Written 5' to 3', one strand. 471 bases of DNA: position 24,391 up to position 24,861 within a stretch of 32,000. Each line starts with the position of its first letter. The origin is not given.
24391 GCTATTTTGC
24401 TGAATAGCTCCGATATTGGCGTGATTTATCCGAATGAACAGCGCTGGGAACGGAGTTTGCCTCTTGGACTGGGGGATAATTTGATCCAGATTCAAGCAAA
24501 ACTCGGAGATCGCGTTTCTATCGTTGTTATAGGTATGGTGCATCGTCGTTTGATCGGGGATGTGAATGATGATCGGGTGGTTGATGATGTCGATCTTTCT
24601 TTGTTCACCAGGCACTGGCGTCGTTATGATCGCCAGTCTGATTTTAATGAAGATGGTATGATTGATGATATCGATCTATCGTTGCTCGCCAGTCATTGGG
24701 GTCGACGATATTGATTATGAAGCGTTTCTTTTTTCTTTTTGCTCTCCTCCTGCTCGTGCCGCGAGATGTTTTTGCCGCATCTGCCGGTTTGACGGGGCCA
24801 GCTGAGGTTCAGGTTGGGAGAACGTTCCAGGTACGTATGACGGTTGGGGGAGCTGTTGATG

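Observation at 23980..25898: Translationally coupled dockerin-protein / cohesin-protein gene pair outside any cellulosome context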

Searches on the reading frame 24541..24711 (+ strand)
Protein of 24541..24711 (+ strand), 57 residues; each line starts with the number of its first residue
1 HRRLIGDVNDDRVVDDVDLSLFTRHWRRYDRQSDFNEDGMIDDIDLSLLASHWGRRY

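Call 10: search_protein_families(library=pfam, proteins=[window:24541-24711:+], max_evalue=10)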
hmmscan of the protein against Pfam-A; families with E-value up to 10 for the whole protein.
seq(57 aa): 2 families
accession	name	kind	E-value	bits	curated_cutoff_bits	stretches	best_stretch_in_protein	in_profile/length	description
PF00404.24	Dockerin_1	-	1.1e-07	32.4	22.9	1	6-50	2-53/57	Dockerin type I domain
PF18147.6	Suv3_C_1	-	0.14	12.5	22.5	1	13-26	5-18/43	Suv3 C-terminal domain 1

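Call 83: find_homologous_proteins(query=window:24541-24711:+, max_evalue=0.001)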
Query seq(57 aa) (57 aa): 1 proteins with E <= 0.001 among 1 candidates.
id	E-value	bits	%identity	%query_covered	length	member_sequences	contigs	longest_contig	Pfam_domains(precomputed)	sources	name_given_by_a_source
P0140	4.3e-15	72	82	68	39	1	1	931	-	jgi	jgi:hypothetical protein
